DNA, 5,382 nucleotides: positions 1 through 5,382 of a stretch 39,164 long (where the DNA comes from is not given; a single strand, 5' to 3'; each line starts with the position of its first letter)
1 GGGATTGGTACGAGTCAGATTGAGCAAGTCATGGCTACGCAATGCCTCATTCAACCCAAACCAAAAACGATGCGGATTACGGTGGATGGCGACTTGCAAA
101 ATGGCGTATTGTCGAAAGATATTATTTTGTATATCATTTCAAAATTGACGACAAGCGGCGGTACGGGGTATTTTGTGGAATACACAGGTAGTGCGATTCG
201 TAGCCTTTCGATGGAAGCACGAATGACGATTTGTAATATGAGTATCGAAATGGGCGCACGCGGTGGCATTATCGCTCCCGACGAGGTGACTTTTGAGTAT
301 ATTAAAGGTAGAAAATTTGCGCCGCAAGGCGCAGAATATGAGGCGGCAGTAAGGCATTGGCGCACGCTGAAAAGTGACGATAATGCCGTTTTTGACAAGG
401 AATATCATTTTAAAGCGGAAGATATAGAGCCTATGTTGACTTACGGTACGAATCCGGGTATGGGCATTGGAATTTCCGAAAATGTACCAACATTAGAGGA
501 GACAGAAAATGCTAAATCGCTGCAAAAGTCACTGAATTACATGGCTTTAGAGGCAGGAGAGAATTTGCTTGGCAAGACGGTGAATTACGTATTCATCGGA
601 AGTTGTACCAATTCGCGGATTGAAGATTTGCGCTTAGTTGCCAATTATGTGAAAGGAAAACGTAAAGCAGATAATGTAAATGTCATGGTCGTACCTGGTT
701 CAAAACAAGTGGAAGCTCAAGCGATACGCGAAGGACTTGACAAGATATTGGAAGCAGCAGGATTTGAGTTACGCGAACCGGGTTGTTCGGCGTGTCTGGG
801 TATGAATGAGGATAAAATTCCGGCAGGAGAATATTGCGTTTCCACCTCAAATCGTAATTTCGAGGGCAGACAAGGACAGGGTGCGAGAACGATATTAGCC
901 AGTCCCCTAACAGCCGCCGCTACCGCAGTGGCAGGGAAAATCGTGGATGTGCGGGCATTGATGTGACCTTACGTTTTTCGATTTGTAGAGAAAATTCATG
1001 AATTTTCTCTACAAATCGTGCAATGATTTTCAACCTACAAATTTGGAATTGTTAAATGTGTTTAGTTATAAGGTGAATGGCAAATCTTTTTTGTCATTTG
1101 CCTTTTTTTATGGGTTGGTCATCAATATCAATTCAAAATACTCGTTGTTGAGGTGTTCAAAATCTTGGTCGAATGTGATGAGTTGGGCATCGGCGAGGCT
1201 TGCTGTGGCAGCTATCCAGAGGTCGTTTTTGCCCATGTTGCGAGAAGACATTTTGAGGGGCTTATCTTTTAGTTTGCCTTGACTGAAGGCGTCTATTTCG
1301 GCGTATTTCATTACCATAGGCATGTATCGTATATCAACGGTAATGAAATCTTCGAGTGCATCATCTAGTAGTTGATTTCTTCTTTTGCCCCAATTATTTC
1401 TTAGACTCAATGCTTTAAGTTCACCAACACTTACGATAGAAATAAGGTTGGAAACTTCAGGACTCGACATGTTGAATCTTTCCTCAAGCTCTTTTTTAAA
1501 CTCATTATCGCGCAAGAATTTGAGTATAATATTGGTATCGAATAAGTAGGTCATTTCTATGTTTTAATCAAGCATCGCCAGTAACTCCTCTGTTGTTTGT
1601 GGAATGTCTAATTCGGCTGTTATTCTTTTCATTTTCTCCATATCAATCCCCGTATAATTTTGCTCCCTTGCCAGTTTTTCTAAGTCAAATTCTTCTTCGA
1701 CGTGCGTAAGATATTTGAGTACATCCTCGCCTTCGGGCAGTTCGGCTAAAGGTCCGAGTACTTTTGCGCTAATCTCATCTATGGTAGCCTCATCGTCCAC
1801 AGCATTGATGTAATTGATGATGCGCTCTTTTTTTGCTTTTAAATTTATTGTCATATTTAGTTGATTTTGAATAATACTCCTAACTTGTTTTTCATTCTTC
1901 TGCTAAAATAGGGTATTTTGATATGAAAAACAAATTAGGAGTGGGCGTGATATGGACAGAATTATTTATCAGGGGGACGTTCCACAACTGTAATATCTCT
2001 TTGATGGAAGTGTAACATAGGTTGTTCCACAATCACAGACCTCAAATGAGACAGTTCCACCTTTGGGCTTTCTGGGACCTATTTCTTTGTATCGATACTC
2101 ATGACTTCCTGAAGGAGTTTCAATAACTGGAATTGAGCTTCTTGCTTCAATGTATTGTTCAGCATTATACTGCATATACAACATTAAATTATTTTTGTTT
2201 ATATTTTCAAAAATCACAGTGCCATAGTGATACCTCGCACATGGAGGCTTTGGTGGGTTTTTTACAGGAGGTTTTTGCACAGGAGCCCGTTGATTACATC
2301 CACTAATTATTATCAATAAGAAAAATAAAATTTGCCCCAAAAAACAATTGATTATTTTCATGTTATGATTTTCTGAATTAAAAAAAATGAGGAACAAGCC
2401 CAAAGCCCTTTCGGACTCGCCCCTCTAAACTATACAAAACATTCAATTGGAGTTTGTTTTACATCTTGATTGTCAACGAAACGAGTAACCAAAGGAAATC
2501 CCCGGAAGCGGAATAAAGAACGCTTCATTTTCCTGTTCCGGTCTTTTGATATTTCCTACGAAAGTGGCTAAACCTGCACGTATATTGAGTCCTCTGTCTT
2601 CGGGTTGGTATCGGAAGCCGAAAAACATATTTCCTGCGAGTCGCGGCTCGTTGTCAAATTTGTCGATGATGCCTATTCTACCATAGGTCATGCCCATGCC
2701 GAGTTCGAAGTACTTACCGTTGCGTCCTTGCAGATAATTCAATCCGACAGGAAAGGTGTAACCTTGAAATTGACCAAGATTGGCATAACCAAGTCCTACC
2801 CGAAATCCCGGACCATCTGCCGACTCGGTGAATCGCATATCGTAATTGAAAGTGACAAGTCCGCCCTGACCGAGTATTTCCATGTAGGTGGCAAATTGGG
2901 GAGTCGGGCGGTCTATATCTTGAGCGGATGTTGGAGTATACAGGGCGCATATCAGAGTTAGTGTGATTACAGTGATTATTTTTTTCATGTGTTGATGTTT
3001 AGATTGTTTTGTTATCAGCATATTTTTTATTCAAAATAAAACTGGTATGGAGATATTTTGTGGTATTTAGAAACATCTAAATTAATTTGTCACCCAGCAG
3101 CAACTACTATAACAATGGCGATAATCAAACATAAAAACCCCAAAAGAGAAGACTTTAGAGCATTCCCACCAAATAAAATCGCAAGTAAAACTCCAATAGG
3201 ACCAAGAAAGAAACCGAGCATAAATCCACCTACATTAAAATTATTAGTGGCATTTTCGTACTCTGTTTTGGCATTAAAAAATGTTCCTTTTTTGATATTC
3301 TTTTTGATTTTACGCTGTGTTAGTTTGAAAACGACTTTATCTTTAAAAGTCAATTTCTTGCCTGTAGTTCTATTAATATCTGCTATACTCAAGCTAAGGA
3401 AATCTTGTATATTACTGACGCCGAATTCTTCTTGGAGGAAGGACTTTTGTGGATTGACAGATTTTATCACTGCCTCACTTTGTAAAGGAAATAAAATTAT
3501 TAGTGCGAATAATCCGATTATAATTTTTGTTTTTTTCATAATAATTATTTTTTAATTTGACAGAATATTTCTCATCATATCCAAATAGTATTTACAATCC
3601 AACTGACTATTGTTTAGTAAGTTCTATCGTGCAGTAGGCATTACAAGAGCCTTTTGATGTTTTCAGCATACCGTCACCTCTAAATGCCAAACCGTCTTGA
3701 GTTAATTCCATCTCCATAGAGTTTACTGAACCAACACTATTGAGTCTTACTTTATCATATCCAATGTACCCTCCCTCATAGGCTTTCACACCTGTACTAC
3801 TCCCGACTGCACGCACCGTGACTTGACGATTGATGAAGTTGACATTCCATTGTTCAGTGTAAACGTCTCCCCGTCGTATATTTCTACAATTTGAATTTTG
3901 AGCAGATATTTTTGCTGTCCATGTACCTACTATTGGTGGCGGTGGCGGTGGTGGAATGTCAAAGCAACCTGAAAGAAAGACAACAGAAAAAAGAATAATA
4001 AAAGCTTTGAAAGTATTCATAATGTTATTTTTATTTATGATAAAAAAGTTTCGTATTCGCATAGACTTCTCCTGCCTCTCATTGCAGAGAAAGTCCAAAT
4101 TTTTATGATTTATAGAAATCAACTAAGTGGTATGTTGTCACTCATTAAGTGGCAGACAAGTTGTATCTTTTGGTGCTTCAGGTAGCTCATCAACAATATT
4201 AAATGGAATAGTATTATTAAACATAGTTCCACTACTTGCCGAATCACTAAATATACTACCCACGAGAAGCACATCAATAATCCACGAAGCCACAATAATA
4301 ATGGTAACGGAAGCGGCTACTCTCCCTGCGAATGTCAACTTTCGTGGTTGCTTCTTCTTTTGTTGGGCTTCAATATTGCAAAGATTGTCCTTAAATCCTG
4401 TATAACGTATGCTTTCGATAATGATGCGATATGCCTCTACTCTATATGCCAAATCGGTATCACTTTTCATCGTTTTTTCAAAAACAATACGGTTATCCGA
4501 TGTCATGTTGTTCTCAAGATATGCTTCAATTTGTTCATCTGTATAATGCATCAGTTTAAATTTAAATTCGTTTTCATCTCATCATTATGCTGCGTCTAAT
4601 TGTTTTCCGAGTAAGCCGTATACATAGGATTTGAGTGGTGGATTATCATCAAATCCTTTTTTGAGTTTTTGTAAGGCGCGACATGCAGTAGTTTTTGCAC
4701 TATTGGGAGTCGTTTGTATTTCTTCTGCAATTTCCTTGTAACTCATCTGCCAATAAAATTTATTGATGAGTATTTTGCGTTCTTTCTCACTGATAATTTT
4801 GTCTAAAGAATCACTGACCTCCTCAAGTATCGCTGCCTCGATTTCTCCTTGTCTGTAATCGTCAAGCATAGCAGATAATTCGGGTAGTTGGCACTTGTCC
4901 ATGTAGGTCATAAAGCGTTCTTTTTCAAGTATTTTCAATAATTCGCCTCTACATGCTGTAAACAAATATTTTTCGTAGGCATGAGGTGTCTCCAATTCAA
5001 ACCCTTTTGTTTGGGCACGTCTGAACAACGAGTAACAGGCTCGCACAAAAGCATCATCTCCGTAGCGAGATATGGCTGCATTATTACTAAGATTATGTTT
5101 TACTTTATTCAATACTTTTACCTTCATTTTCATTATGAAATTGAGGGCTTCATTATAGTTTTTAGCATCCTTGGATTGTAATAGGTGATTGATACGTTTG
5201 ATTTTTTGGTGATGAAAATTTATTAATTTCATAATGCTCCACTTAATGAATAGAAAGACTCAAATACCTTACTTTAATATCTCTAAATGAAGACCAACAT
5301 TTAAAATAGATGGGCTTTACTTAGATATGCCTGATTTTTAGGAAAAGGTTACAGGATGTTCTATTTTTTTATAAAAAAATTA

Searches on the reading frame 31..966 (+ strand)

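Call 73: search_protein_families(library=pfam, proteins=[window:31-966:+], max_evalue=0.0001)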
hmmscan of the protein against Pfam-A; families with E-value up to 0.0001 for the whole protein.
window:31-966:+ (311 aa): 1 family
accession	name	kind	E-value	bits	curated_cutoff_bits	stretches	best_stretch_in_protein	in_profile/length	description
PF00330.25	Aconitase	-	6.6e-119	398.3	28.7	1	1-302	154-463/463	Aconitase family (aconitate hydratase)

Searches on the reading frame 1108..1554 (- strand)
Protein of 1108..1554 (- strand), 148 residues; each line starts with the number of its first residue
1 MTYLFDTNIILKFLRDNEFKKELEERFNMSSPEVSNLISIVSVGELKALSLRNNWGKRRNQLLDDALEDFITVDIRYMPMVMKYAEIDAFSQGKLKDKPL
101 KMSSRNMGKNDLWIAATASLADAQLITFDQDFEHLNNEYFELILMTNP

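Call 73: search_protein_families(library=pfam, proteins=[window:1108-1554:-], max_evalue=0.0001)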
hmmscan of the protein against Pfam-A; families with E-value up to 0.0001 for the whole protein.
window:1108-1554:- (148 aa): 1 family
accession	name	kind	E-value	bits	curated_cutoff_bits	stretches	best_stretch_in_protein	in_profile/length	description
PF01850.27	PIN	-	8.5e-11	43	23.6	1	3-135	1-117/120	PIN domain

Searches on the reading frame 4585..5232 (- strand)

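Call 73: search_protein_families(library=pfam, proteins=[window:4585-5232:-], max_evalue=0.0001)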
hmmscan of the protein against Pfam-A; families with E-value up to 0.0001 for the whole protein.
window:4585-5232:- (215 aa): 1 family
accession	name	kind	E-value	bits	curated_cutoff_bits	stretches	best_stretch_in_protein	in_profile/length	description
PF08281.18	Sigma70_r4_2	-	5e-08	32.9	25.7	1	148-190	12-54/54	Sigma-70, region 4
